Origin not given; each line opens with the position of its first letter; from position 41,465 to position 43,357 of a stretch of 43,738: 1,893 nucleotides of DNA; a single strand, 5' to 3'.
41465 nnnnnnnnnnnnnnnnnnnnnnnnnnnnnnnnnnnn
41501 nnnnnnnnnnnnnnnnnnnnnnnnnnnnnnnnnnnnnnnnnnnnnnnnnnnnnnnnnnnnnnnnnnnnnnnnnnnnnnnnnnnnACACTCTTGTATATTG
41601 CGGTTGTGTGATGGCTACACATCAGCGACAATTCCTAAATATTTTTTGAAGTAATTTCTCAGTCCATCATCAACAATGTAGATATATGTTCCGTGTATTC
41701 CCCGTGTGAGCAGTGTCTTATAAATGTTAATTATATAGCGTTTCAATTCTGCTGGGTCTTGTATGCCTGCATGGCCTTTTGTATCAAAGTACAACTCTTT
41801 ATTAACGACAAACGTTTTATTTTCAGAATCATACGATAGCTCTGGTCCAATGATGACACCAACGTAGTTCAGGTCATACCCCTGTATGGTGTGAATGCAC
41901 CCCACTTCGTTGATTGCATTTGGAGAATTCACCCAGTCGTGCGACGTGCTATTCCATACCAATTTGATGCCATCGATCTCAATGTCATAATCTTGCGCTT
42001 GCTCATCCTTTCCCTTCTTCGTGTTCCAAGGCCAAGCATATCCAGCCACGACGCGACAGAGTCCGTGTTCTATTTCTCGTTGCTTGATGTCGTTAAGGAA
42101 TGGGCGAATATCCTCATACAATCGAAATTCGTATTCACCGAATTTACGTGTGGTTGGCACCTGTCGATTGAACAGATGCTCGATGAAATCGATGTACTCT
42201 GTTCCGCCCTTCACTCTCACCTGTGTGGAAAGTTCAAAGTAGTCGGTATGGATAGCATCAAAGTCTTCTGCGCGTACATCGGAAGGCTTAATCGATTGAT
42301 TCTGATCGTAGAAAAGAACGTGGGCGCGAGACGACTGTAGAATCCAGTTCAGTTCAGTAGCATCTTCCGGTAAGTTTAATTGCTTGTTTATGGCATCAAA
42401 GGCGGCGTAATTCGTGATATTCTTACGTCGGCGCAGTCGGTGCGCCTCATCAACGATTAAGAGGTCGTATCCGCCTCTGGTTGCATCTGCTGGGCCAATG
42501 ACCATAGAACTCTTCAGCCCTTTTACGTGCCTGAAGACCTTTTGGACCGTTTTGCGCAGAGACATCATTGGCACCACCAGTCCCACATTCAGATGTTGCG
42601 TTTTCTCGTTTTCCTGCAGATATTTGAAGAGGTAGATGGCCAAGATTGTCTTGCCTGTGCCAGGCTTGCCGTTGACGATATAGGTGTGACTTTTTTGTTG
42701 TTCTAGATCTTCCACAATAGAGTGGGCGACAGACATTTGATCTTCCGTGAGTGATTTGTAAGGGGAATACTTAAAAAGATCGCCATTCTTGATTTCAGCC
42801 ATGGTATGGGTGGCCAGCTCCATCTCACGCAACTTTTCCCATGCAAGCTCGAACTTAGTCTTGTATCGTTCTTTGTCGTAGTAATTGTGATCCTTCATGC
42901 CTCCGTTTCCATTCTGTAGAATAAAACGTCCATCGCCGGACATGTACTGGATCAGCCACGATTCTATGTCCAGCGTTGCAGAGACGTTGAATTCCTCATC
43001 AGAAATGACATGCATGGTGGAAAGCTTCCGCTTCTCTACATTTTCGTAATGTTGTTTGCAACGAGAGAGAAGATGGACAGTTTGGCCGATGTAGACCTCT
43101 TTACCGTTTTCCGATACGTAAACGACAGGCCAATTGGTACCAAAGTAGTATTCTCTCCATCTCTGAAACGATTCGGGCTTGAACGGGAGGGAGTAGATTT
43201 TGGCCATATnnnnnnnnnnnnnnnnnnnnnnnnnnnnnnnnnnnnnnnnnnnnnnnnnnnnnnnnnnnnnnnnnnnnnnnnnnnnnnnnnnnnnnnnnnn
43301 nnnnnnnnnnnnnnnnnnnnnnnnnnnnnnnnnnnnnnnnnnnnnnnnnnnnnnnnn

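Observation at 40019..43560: Co-directional MazG-like / GIY-YIG-DUF2075 ATPase / TM0106 RecB-like nuclease string: candidate anti-phage defence module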

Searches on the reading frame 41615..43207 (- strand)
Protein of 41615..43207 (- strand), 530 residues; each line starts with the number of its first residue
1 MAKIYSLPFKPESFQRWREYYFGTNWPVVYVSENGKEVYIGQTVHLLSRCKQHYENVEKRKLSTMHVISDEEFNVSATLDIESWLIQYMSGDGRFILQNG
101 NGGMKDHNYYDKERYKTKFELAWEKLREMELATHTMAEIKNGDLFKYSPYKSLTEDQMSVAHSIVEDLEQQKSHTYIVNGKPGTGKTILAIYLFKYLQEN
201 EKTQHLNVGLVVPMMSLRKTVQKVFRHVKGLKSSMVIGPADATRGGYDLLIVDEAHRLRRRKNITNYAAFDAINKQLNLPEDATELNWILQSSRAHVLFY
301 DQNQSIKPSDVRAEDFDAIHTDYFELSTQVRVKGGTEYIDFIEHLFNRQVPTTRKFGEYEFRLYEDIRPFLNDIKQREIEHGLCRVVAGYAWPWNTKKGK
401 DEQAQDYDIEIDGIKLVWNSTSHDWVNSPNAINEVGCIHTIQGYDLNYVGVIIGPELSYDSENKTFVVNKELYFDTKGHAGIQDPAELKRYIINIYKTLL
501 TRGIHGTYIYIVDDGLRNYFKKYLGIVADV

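Call 3: search_protein_families(library=pfam, proteins=[window:41615-43207:-], max_evalue=0.01)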
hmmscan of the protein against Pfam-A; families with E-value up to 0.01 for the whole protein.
window:41615-43207:- (530 aa): 13 families
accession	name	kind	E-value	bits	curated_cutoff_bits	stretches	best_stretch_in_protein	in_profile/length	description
PF09848.15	SLFN-g3_helicase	-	1.1e-67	229.2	24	1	174-513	2-354/354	Schlafen group 3, DNA/RNA helicase domain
PF04851.21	ResIII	-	1.3e-10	41.9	22.5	1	152-230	3-78/164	Type III restriction enzyme, res subunit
PF24883.2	NPHP3_N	-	1.5e-05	25.7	24.8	1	170-203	19-52/164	Nephrocystin 3, N-terminal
PF00270.35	DEAD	-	3.3e-05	24.1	26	0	157-234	4-77/167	DEAD/DEAH box helicase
PF05970.20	PIF1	-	3.3e-05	24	25.9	1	153-202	2-51/223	PIF1-like helicase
PF13401.12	AAA_22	-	0.00017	22.4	27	1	176-290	8-120/130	AAA domain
PF01541.30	GIY-YIG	-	0.0007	20.3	22.6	1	32-69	9-43/78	GIY-YIG catalytic domain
PF00004.35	AAA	-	0.0011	19.9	21.2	1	177-269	2-84/131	ATPase family associated with various cellular activities (AAA)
PF00176.29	SNF2-rel_dom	-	0.0014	18.2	24.9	0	168-230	12-78/290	SNF2-related domain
PF13604.12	AAA_30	-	0.0039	17.4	27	0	164-258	9-100/191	AAA domain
PF20720.3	nSTAND3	-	0.0067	16.6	27.2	0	171-201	15-45/155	Novel STAND NTPase 3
PF07088.17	GvpD_P-loop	-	0.0077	16.6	24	0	169-202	6-39/189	GvpD gas vesicle protein, P-loop domain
PF01078.27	Mg_chelatase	-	0.0081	16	20.3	0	173-220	22-69/207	Magnesium chelatase, subunit ChlI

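Call 4: search_protein_families(library=padloc, proteins=[window:41615-43207:-], max_evalue=0.01)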
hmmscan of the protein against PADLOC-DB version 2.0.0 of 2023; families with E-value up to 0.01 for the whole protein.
window:41615-43207:- (530 aa): 15 families
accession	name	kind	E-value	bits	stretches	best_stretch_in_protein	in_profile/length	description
PDLC02372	Nhi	-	3.8e-16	56.8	1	145-353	176-349/470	-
PDLC02350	AbiO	-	1.3e-13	48.6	1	152-351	178-345/468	AbiO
PDLC05014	PDC-S41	-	2.2e-08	30.9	1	417-511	535-623/657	-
PDLC04925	PDC-S14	-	5.4e-07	26.9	1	34-107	76-149/301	-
PDLC04472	PDC-M16A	-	2.5e-06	24.1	1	123-205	192-272/930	-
PDLC04475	PDC-M16A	-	4e-06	23.6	1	151-206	10-64/721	-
PDLC04476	PDC-M16A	-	5e-05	19.9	1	152-203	4-55/691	-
PDLC04924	PDC-S14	-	0.00049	17.9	1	5-116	29-144/280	-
PDLC04923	PDC-S14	-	0.00049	17.3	1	34-102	85-153/320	-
PDLC01439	typeIV_DinG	-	0.00055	16.7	0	144-191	8-52/575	CAS-IV-A; associated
PDLC04140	mad8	-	0.0018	15.9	1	168-285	22-138/314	mads_8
PDLC02770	SspC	-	0.004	13.3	1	158-232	33-107/1047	SspC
PDLC02195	IetA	-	0.0051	14.2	1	169-197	133-161/395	-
PDLC01767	Cas3e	-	0.0063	13.1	1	115-215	165-241/680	-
PDLC04922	PDC-S14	-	0.0085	13.4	0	26-101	49-124/305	-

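Call 5: search_protein_families(library=ncbifam, proteins=[window:41615-43207:-], max_evalue=0.01)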
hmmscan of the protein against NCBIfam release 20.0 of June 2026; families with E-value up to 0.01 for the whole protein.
window:41615-43207:- (530 aa): 13 families
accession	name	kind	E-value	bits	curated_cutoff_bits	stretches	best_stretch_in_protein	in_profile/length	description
NF008165.0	PRK10917.1-3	equivalog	5.2e-05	21.9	711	1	140-200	253-312/692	ATP-dependent DNA helicase RecG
TIGR00643.1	recG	equivalog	0.00018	20.4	659.4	1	127-192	211-275/629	ATP-dependent DNA helicase RecG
TIGR02928.1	TIGR02928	subfamily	0.00026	20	181.3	1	159-212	26-79/366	orc1/cdc6 family replication initiation protein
TIGR01447.1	recD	equivalog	0.00082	18.1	310.15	1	171-213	161-204/597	exodeoxyribonuclease V subunit alpha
NF011523.0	PRK14962.1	equivalog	0.00084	18.2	576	1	156-201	18-64/474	DNA polymerase III subunits gamma and tau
NF008170.0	PRK10917.2-4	equivalog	0.0011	17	975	1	149-193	398-442/826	ATP-dependent DNA helicase RecG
NF008168.0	PRK10917.2-2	equivalog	0.0013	17.1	718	1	152-193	365-406/795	ATP-dependent DNA helicase RecG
NF008169.0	PRK10917.2-3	equivalog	0.0021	16.7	555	1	142-191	220-270/610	ATP-dependent DNA helicase RecG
NF008167.0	PRK10917.2-1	equivalog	0.0033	15.6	995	1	133-192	263-324/744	ATP-dependent DNA helicase RecG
NF005992.0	PRK08116.1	subfamily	0.0042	16.3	189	1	146-237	86-173/269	hypothetical protein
NF004066.1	PRK05580.1-3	equivalog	0.0057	15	813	1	135-227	235-321/788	primosomal protein N'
TIGR04291.1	arsen_driv_ArsA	equivalog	0.0063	15.3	650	1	152-207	299-354/565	arsenical pump-driving ATPase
NF005972.1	PRK08058.1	equivalog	0.0075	15.5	340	0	151-197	4-51/328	DNA polymerase III subunit delta'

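Call 9: find_encoding_contigs(protein=window:41615-43207:-, flank=10000, max_places=10)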
Protein window:41615-43207:- (530 aa): no gene with exactly this product is on record in the collection.

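Call 10: find_homologous_proteins(query=window:41615-43207:-, max_evalue=1e-10)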
Query window:41615-43207:- (530 aa): 7959 proteins with E <= 1e-10 among 8000 candidates; the best 120 are listed.
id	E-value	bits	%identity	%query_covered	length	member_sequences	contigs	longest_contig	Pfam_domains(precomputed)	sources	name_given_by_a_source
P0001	0.0e+0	1229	100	100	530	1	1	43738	PF24883.3,PF09848.16,PF04851.22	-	-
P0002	8.0e-230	782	63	99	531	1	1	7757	PF00270.36,PF05970.21,PF18766.8,PF00004.36,PF13401.13,PF09848.16,PF04851.22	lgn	-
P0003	1.4e-228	778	62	99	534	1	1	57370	PF00270.36,PF05970.21,PF13401.13,PF09848.16,PF04851.22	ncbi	-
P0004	2.0e-228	778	62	99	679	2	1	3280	PF00717.29,PF24883.3,PF09848.16,PF04851.22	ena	-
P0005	7.7e-228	776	64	98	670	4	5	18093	PF00717.29,PF13401.13,PF09848.16,PF04851.22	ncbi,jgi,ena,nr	ncbi:hypothetical protein A2732_01940 [Candidatus Nomurabacteria bacterium RIFCSPHIGHO2_01_FULL_40_1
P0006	4.6e-227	773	62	98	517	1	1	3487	PF24883.3,PF09848.16,PF04851.22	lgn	-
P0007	1.3e-226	772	63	99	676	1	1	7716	PF00717.29,PF09848.16,PF04851.22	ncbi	-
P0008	2.4e-226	771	63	99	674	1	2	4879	PF00717.29,PF09848.16,PF04851.22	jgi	jgi:DUF2075 family protein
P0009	2.6e-226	771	62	99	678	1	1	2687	PF00717.29,PF09848.16,PF04851.22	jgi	jgi:hypothetical protein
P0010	7.1e-225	766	62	99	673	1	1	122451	PF05970.21,PF00717.29,PF09848.16,PF04851.22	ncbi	-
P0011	2.0e-224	764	62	98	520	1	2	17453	PF00270.36,PF24883.3,PF13401.13,PF09848.16,PF04851.22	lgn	-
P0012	2.0e-224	764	61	99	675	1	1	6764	PF00270.36,PF00717.29,PF24883.3,PF13401.13,PF09848.16,PF04851.22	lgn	-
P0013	2.6e-224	764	61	98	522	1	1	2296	PF13401.13,PF09848.16,PF04851.22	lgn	-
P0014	3.4e-224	764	60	100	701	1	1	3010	PF00270.36,PF00717.29,PF09848.16,PF04851.22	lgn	-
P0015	8.4e-224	762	60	99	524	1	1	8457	PF00270.36,PF24883.3,PF09848.16,PF04851.22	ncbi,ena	-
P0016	1.0e-223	762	62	98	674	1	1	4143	PF00717.29,PF09848.16,PF04851.22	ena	-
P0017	1.7e-223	761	62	99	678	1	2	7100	PF00717.29,PF24883.3,PF09848.16,PF04851.22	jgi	jgi:DUF2075 family protein/SOS-response transcriptional repressor LexA/DNA replication protein DnaC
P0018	2.0e-223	761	62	98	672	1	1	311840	PF00270.36,PF00717.29,PF24883.3,PF09848.16,PF04851.22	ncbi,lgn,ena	-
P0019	2.2e-223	761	61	100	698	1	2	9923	PF05970.21,PF00717.29,PF09848.16,PF04851.22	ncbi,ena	-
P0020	3.2e-223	760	61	99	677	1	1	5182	PF00717.29,PF09848.16,PF04851.22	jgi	jgi:DUF2075 family protein/SOS-response transcriptional repressor LexA/DNA replication protein DnaC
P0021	3.9e-223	760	61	99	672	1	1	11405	PF00717.29,PF24883.3,PF09848.16,PF04851.22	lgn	-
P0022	4.6e-223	760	60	99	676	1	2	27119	PF00717.29,PF13401.13,PF09848.16,PF04851.22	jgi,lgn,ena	jgi:DUF2075 family protein/DNA replication protein DnaC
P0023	4.8e-223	760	62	98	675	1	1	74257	PF00270.36,PF00717.29,PF24883.3,PF09848.16,PF04851.22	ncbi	ncbi:MAG: DNA/RNA helicase domain-containing protein [bacterium]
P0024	7.1e-223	759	61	98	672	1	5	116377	PF00270.36,PF00717.29,PF13401.13,PF09848.16,PF04851.22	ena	-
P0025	8.6e-223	759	62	98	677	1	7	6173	PF00717.29,PF09848.16,PF04851.22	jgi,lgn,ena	-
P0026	1.5e-222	758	61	98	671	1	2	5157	PF00717.29,PF09848.16,PF04851.22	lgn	-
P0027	1.9e-222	758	60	98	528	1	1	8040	PF01541.31,PF09848.16,PF04851.22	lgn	-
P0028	2.1e-222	758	61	99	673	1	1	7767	PF00717.29,PF09848.16,PF04851.22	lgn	-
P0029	4.5e-222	757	61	100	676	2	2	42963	PF00717.29,PF24883.3,PF09848.16,PF04851.22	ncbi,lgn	-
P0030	4.9e-222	757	62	99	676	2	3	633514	PF05970.21,PF00717.29,PF24883.3,PF09848.16,PF04851.22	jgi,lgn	jgi:DUF2075 family protein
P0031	4.9e-222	757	61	98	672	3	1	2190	PF00717.29,PF09848.16,PF04851.22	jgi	jgi:hypothetical protein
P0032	6.6e-222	756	61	98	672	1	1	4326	PF05970.21,PF00717.29,PF24883.3,PF09848.16,PF04851.22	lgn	-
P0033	7.1e-222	756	60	100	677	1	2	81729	PF05970.21,PF00717.29,PF01541.31,PF09848.16,PF04851.22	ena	-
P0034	7.1e-222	756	61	99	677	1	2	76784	PF00717.29,PF09848.16,PF04851.22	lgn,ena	-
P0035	7.2e-222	756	61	98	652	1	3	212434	PF00270.36,PF00717.29,PF09848.16,PF04851.22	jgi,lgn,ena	-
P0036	1.5e-221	755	61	99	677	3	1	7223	PF00270.36,PF00717.29,PF13401.13,PF09848.16,PF04851.22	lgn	-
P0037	4.7e-221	753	61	99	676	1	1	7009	PF00717.29,PF09848.16,PF04851.22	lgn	-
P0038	4.8e-221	753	61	98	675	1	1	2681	PF00717.29,PF09848.16,PF04851.22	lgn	-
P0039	5.0e-221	753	61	99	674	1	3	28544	PF00717.29,PF24883.3,PF09848.16,PF04851.22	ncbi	-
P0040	5.6e-221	753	61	99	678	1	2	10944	PF00717.29,PF09848.16,PF04851.22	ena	-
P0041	6.4e-221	753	61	99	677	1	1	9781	PF05970.21,PF00717.29,PF24883.3,PF09848.16,PF04851.22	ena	-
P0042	7.7e-221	753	62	98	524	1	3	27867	PF00270.36,PF13401.13,PF09848.16,PF05496.19,PF04851.22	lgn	-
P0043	9.6e-221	752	61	98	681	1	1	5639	PF05970.21,PF00717.29,PF24883.3,PF09848.16,PF04851.22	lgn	-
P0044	1.2e-220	752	61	99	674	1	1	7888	PF05970.21,PF00717.29,PF24883.3,PF13401.13,PF09848.16,PF04851.22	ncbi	-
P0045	1.4e-220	752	61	99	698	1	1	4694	PF05970.21,PF00717.29,PF24883.3,PF09848.16,PF04851.22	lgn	-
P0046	1.8e-220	751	61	98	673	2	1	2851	PF00717.29,PF09848.16,PF04851.22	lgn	-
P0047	1.9e-220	751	61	98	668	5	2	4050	PF05970.21,PF00717.29,PF09848.16,PF04851.22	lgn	-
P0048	2.5e-220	751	60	98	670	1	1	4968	PF00717.29,PF24883.3,PF09848.16,PF04851.22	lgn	-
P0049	2.6e-220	751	61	98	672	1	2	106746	PF00717.29,PF09848.16,PF04851.22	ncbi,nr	ncbi:MAG: DUF2075 domain-containing protein [Candidatus Pacebacteria bacterium]|nr:DUF2075 domain-co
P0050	3.6e-220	750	60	99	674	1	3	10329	PF00717.29,PF24883.3,PF09848.16,PF04851.22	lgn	-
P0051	3.6e-220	750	60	98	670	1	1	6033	PF00717.29,PF24883.3,PF09848.16,PF04851.22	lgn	-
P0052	5.0e-220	750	61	99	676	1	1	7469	PF00717.29,PF09848.16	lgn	-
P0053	5.7e-220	750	60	100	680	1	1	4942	PF00717.29,PF24883.3,PF09848.16,PF04851.22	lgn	-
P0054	6.8e-220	749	60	99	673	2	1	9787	PF05970.21,PF00717.29,PF09848.16,PF04851.22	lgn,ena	-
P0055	7.3e-220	749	60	100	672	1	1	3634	PF00717.29,PF24883.3,PF13401.13,PF09848.16,PF04851.22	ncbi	-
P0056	7.8e-220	749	61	99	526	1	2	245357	PF00270.36,PF24883.3,PF00004.36,PF13401.13,PF09848.16,PF04851.22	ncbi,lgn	-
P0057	8.3e-220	749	60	99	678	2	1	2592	PF00717.29,PF09848.16,PF04851.22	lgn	-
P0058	8.5e-220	749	60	99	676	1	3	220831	PF00717.29,PF09848.16,PF04851.22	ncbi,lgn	-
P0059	1.1e-219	749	61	98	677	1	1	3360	PF00717.29,PF13401.13,PF09848.16,PF04851.22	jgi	jgi:uncharacterized protein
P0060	1.1e-219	749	62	98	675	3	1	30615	PF00717.29,PF24883.3,PF09848.16,PF04851.22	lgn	-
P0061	1.8e-219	748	60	99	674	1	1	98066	PF00717.29,PF09848.16,PF04851.22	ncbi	-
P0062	2.2e-219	748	59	99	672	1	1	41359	PF00717.29,PF09848.16,PF04851.22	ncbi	-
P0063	2.5e-219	748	60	99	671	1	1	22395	PF00717.29,PF09848.16,PF04851.22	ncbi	-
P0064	3.4e-219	747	61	98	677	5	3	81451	PF00717.29,PF09848.16,PF04851.22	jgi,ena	-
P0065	3.9e-219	747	61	99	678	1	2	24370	PF05970.21,PF00717.29,PF09848.16,PF04851.22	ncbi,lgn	-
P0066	4.0e-219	747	61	99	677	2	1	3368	PF00717.29,PF09848.16,PF04851.22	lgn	-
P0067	7.5e-219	746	61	99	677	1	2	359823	PF00270.36,PF05970.21,PF00717.29,PF24883.3,PF13401.13,PF09848.16,PF04851.22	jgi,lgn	jgi:DUF2075 family protein/DNA replication protein DnaC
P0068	1.2e-218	745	61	99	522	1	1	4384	PF00270.36,PF24883.3,PF09848.16,PF04851.22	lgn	-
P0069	1.4e-218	745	61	99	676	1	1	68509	PF00717.29,PF24883.3,PF09848.16,PF04851.22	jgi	jgi:DUF2075 family protein/DNA replication protein DnaC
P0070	1.6e-218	745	60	99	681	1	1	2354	PF00717.29,PF09848.16,PF04851.22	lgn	-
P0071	1.8e-218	745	60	99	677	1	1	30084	PF00717.29,PF09848.16,PF04851.22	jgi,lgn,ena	-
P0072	2.1e-218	745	61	99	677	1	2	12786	PF00270.36,PF00717.29,PF24883.3,PF09848.16,PF04851.22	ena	-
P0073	2.3e-218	744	61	99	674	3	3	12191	PF00717.29,PF24883.3,PF09848.16,PF04851.22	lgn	-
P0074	2.3e-218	744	61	99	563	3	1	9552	PF00270.36,PF09848.16,PF04851.22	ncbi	-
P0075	2.5e-218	744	61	99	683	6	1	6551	PF00717.29,PF24883.3,PF09848.16,PF04851.22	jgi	jgi:DUF2075 family protein/DNA replication protein DnaC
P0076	2.6e-218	744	61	99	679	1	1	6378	PF00717.29,PF24883.3,PF09848.16,PF04851.22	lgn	-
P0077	2.9e-218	744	60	98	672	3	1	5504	PF00717.29,PF24883.3,PF09848.16,PF04851.22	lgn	-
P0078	3.5e-218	744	60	99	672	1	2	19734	PF00717.29,PF09848.16,PF04851.22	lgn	-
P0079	3.6e-218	744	61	98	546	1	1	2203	PF24883.3,PF09848.16,PF04851.22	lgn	-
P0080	5.6e-218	743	60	99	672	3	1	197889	PF00717.29,PF09848.16,PF04851.22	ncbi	-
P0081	5.6e-218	743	60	99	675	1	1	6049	PF00717.29,PF09848.16,PF04851.22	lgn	-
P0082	6.1e-218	743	60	99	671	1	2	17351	PF00717.29,PF09848.16,PF04851.22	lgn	-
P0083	6.1e-218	743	60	99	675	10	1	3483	PF00717.29,PF13401.13,PF09848.16,PF04851.22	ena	-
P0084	6.7e-218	743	61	99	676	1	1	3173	PF00717.29,PF09848.16,PF04851.22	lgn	-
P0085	7.4e-218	743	60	99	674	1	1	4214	PF00717.29,PF09848.16,PF04851.22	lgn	-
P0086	7.5e-218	743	61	98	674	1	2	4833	PF00717.29,PF09848.16,PF04851.22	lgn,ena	-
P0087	7.5e-218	743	60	100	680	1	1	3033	PF00717.29,PF24883.3,PF09848.16,PF04851.22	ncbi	-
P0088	9.4e-218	742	60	99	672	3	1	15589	PF05970.21,PF00717.29,PF09848.16,PF04851.22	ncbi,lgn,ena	ncbi:MAG: DNA/RNA helicase domain-containing protein [bacterium]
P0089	1.0e-217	742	60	98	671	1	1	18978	PF00717.29,PF09848.16,PF04851.22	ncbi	-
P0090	1.6e-217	742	61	98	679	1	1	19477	PF00717.29,PF09848.16,PF04851.22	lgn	-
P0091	1.8e-217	741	61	99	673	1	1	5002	PF00717.29,PF01541.31,PF13401.13,PF09848.16,PF04851.22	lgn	-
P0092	2.4e-217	741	60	99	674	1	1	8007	PF00717.29,PF09848.16,PF04851.22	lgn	-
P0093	2.6e-217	741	59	99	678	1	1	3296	PF00717.29,PF09848.16,PF04851.22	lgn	-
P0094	2.7e-217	741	60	99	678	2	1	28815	PF00717.29,PF09848.16,PF04851.22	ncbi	-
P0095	3.0e-217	741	59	98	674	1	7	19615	PF00717.29,PF09848.16,PF04851.22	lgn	-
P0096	3.2e-217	741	60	99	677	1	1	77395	PF00717.29,PF24883.3,PF09848.16,PF04851.22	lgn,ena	-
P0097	3.8e-217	740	59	99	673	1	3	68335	PF00717.29,PF09848.16,PF04851.22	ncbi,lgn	-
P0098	4.8e-217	740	60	99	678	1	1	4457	PF00717.29,PF09848.16,PF04851.22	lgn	-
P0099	5.2e-217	740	60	99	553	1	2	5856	PF00270.36,PF05970.21,PF24883.3,PF09848.16,PF04851.22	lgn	-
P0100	5.3e-217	740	60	99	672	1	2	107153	PF00717.29,PF09848.16,PF04851.22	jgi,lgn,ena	jgi:hypothetical protein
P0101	6.1e-217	740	60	99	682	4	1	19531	PF00717.29,PF24883.3,PF00004.36,PF09848.16,PF04851.22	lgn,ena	-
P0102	6.8e-217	740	60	99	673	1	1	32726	PF00270.36,PF00717.29,PF24883.3,PF09848.16,PF04851.22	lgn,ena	-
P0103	6.8e-217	740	60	100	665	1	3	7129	PF00717.29,PF09848.16,PF04851.22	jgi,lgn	-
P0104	8.2e-217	739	58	98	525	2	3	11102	PF00270.36,PF05970.21,PF01541.31,PF09848.16,PF04851.22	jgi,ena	-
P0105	8.3e-217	739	59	98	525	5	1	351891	PF05970.21,PF24883.3,PF09848.16,PF04851.22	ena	-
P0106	1.0e-216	739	59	98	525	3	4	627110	PF24883.3,PF09848.16,PF04851.22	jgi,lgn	jgi:DUF2075 family protein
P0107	1.1e-216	739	60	99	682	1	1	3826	PF00717.29,PF24883.3,PF09848.16,PF04851.22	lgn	-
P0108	1.2e-216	739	59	99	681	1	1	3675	PF00717.29,PF09848.16,PF04851.22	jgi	jgi:uncharacterized protein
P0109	1.3e-216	739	60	99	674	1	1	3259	PF00717.29,PF09848.16,PF04851.22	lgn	-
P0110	1.3e-216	739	59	99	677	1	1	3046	PF00717.29,PF09848.16,PF04851.22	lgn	-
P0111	1.3e-216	739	60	98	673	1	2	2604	PF00717.29,PF09848.16,PF04851.22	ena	-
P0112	1.4e-216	739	60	99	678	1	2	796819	PF05970.21,PF00717.29,PF09848.16,PF04851.22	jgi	jgi:uncharacterized protein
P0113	1.9e-216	738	59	98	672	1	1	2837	PF05970.21,PF00717.29,PF24883.3,PF09848.16,PF04851.22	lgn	-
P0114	2.2e-216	738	60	98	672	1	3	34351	PF00717.29,PF09848.16,PF04851.22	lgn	-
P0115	2.6e-216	738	60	99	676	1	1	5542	PF00717.29,PF24883.3,PF09848.16,PF04851.22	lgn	-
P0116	2.7e-216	738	60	98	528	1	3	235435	PF00270.36,PF05970.21,PF24883.3,PF09848.16,PF04851.22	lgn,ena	-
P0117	2.8e-216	738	60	99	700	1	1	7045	PF00717.29,PF09848.16,PF04851.22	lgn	-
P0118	2.9e-216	737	60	99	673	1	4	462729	PF00717.29,PF09848.16,PF04851.22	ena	-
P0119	3.5e-216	737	61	98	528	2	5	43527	PF05970.21,PF24883.3,PF09848.16,PF04851.22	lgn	-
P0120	3.7e-216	737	59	99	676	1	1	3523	PF00270.36,PF00717.29,PF09848.16,PF04851.22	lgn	-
